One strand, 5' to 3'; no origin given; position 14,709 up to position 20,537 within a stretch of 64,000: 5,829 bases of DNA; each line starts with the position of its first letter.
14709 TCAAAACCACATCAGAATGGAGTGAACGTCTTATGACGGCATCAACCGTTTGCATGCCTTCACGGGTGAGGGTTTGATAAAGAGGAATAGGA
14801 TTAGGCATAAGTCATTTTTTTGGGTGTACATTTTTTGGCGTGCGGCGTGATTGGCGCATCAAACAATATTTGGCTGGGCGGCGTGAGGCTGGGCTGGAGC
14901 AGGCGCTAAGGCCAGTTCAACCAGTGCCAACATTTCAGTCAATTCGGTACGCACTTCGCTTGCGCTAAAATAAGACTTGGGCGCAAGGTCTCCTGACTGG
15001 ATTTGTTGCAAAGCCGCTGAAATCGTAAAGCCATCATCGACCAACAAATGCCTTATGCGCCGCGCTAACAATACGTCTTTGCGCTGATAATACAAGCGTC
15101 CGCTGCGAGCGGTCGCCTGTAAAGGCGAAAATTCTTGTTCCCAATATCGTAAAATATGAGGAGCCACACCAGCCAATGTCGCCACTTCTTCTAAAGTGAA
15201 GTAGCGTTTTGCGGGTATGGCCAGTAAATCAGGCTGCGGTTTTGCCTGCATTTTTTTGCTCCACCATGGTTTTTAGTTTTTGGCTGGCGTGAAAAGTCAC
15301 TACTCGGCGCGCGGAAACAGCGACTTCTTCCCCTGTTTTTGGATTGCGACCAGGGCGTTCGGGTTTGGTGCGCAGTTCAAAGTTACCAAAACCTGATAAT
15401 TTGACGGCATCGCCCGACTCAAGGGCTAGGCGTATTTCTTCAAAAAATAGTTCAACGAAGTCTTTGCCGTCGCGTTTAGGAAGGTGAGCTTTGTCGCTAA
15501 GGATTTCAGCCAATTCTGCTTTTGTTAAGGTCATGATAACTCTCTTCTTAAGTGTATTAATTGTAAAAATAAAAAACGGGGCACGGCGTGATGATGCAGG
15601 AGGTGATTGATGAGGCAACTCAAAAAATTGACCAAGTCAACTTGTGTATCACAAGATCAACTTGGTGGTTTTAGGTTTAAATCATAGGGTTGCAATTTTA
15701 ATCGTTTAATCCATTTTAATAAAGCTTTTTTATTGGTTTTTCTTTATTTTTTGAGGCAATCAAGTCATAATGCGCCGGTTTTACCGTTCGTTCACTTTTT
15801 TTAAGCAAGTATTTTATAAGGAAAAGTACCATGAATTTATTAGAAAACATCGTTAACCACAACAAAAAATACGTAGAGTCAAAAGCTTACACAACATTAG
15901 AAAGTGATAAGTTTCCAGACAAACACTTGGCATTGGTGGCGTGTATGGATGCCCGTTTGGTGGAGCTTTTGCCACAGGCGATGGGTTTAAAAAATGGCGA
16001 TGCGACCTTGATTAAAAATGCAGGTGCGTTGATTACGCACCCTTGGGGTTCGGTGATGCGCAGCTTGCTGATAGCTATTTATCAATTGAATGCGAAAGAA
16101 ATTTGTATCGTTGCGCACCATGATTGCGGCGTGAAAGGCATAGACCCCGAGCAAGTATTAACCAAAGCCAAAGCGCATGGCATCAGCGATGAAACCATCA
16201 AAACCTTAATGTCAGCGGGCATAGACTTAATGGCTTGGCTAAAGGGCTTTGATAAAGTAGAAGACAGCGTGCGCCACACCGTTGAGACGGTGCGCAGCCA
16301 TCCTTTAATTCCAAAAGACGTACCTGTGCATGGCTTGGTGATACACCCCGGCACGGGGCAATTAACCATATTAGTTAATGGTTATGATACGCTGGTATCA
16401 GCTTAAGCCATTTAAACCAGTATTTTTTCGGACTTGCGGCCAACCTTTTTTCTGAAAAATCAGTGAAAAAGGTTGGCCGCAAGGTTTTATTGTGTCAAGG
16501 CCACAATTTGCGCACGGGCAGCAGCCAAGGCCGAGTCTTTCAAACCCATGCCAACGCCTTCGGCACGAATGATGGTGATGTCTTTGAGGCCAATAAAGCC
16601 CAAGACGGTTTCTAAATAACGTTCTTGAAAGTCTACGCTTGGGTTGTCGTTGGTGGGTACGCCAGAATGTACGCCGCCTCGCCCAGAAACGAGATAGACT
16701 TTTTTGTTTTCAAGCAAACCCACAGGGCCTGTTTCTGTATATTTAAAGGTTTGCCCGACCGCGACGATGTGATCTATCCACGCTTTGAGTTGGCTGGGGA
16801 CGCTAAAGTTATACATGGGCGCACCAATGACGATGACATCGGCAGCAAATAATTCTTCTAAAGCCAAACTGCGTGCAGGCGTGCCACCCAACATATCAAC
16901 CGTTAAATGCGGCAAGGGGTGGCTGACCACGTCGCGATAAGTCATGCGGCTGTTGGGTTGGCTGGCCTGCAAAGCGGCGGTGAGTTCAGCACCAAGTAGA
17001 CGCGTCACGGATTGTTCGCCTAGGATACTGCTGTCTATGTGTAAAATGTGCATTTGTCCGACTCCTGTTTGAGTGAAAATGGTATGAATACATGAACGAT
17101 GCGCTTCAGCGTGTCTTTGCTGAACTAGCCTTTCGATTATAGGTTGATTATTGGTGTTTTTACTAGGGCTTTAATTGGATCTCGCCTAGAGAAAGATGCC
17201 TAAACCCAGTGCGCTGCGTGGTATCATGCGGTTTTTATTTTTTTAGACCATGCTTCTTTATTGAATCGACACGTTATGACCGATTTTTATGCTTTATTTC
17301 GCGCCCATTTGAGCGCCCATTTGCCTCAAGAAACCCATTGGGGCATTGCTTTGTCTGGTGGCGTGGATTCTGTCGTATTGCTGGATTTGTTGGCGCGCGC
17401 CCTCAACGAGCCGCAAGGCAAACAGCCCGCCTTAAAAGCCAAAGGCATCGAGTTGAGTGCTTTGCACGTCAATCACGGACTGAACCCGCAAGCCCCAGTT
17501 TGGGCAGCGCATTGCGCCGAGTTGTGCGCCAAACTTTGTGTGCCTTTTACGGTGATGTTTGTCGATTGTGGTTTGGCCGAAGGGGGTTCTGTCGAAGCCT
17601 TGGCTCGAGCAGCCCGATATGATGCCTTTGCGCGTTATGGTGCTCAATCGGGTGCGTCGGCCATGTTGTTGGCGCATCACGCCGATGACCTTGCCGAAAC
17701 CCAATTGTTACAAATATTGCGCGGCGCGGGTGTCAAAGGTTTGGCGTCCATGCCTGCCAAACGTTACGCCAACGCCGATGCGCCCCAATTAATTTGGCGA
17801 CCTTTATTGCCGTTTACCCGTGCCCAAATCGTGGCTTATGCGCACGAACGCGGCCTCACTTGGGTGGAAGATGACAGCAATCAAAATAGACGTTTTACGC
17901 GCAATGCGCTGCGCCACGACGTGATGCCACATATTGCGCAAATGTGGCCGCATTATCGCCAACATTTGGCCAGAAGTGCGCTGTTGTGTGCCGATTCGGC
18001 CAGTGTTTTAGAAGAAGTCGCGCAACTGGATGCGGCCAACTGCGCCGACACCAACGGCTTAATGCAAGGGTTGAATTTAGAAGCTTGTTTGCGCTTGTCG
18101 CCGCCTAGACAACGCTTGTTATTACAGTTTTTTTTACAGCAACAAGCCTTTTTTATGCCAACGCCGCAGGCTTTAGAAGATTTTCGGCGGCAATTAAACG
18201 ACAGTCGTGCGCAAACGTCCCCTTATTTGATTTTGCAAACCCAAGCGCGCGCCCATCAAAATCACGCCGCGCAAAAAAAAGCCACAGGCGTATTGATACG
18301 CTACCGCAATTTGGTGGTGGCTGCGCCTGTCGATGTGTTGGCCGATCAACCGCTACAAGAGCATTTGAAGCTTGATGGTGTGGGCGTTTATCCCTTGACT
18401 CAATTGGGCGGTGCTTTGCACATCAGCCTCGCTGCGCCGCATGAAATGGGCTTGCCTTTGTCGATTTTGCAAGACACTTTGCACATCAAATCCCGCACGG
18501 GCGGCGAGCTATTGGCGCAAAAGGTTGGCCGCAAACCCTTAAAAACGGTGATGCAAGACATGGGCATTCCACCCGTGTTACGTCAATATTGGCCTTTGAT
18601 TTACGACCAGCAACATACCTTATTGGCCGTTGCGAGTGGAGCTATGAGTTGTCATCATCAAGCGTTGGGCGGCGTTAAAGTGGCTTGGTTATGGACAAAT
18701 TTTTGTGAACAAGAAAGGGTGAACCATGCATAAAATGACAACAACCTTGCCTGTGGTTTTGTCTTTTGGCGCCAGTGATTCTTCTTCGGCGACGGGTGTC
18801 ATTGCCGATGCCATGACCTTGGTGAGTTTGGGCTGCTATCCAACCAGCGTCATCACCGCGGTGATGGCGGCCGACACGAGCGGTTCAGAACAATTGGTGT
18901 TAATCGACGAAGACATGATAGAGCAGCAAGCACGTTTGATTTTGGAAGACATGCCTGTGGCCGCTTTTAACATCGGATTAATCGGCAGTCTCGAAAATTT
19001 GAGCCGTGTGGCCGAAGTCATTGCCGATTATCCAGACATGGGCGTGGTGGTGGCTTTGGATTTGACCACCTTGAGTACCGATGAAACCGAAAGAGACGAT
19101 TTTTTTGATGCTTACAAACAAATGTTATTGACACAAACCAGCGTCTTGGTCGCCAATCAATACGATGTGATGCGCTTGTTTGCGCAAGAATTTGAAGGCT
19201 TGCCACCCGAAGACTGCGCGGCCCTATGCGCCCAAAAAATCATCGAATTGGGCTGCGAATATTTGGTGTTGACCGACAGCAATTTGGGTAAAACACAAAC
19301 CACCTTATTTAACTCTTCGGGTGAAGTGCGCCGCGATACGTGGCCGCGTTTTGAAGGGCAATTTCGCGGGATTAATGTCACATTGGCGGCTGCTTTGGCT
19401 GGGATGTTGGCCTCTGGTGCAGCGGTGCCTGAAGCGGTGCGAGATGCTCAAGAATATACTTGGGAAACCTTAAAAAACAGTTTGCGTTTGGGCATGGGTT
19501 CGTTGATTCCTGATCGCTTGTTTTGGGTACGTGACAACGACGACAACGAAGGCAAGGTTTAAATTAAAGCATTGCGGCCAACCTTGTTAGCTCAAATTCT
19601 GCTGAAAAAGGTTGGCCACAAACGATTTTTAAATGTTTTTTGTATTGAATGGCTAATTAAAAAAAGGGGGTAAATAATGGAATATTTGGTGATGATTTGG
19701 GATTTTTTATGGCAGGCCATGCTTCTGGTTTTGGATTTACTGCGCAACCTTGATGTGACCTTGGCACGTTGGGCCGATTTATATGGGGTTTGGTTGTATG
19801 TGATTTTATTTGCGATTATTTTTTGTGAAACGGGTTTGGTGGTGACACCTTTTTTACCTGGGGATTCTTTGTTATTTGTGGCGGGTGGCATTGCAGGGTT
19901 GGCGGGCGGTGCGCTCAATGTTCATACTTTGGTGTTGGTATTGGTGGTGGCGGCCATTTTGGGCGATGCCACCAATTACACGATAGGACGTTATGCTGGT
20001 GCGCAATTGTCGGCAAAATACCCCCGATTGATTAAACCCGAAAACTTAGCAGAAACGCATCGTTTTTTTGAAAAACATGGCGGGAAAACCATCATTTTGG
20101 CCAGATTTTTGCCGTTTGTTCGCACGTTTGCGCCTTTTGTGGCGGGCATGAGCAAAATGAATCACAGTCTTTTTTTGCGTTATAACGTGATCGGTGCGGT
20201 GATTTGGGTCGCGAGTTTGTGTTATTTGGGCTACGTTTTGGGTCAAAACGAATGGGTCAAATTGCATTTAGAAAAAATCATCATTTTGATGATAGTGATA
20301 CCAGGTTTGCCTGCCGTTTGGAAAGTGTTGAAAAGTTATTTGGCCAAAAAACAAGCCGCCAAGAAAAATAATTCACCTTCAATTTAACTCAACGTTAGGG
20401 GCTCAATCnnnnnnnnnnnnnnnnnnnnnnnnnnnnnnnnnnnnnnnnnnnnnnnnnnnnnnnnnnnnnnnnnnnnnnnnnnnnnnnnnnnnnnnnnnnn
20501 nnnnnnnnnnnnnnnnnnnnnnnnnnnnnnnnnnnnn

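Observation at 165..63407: Hyper-abundant 12-mer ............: candidate DNA uptake sequence unrelated to any DUS/USS I know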

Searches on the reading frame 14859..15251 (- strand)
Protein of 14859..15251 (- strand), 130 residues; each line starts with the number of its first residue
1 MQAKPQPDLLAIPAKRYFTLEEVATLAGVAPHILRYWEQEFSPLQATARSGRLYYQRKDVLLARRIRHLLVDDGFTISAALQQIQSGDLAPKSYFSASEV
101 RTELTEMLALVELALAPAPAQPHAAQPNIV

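Call 33: search_protein_families(library=pfam, proteins=[window:14859-15251:-], max_evalue=0.00001)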
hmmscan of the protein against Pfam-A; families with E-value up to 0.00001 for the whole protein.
window:14859-15251:- (130 aa): 1 family
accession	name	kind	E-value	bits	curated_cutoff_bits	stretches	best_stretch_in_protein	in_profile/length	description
PF13411.12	MerR_1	-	1.7e-13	50.9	21.6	1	18-80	1-62/69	MerR HTH family regulatory protein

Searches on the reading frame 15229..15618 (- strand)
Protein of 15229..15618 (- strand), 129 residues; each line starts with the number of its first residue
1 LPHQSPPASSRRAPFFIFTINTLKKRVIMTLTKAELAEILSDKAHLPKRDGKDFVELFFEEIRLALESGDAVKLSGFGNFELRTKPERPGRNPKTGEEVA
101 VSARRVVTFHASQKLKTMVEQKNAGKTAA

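Call 33: search_protein_families(library=pfam, proteins=[window:15229-15618:-], max_evalue=0.00001)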
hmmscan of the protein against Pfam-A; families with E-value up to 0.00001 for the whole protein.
window:15229-15618:- (129 aa): 1 family
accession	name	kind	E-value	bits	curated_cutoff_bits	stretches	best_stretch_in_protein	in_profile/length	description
PF00216.26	Bac_DNA_binding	-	1.4e-27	96.2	22.4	1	31-119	1-89/90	Bacterial DNA-binding protein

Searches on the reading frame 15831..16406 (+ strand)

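Call 33: search_protein_families(library=pfam, proteins=[window:15831-16406:+], max_evalue=0.00001)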
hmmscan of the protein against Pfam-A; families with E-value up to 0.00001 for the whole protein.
window:15831-16406:+ (191 aa): 1 family
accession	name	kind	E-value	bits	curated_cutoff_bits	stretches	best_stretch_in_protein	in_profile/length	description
PF00484.24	Pro_CA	-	2.4e-14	54.4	25.7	1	35-177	3-155/156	Carbonic anhydrase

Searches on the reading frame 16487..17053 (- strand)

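Call 33: search_protein_families(library=pfam, proteins=[window:16487-17053:-], max_evalue=0.00001)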
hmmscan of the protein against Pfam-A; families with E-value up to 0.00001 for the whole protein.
window:16487-17053:- (188 aa): 2 families
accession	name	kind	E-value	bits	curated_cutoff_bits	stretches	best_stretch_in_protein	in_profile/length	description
PF02525.22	Flavodoxin_2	-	2.7e-46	158.2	27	1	1-185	1-196/198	Flavodoxin-like fold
PF03358.20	FMN_red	-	2.6e-12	47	24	1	1-131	1-121/152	NADPH-dependent FMN reductase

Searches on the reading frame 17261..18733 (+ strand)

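Call 17: search_protein_families(library=ncbifam, proteins=[window:17261-18733:+], max_evalue=0.00001)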
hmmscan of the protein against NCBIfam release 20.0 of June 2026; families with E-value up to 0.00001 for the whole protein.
window:17261-18733:+ (490 aa): 5 families
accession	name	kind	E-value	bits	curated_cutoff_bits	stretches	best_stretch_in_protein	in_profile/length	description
NF007942.0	PRK10660.1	equivalog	2.2e-71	241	606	1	15-469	8-424/439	tRNA lysidine(34) synthetase TilS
TIGR02432.1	lysidine_TilS_N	equivalog_domain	2.6e-48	164.5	93.6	1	28-223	3-189/189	tRNA lysidine(34) synthetase TilS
NF007972.0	PRK10696.1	equivalog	3.7e-10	39.5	272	1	24-201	41-209/295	tRNA 2-thiocytidine(32) synthetase TtcA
TIGR02433.1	lysidine_TilS_C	equivalog_domain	4.3e-10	38.9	20.2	1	407-451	1-47/47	tRNA lysidine(34) synthetase TilS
NF047749.1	tRNAThiolNcsA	equivalog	4.4e-06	26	500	0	24-156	53-187/322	tRNA 2-thiolation protein NcsA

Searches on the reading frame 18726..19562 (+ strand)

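Call 33: search_protein_families(library=pfam, proteins=[window:18726-19562:+], max_evalue=0.00001)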
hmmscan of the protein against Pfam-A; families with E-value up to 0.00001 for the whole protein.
window:18726-19562:+ (278 aa): 1 family
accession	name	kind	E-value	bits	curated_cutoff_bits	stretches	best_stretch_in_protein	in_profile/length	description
PF08543.17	Phos_pyr_kin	-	1.4e-42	146.2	27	1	18-259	1-242/246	Phosphomethylpyrimidine kinase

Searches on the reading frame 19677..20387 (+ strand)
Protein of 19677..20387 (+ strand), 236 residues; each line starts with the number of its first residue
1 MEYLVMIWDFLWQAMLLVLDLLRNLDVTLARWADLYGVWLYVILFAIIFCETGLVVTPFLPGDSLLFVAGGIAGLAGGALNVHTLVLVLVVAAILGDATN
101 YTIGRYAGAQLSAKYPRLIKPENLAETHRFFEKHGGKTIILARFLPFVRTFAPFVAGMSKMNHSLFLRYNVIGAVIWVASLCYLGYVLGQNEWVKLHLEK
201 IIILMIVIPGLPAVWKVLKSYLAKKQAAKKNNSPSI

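Call 33: search_protein_families(library=pfam, proteins=[window:19677-20387:+], max_evalue=0.00001)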
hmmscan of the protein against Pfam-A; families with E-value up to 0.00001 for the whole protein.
window:19677-20387:+ (236 aa): 1 family
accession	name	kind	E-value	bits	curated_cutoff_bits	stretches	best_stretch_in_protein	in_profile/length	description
PF09335.16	VTT_dom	-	5.3e-23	82.2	33.9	1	61-186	2-122/123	VTT domain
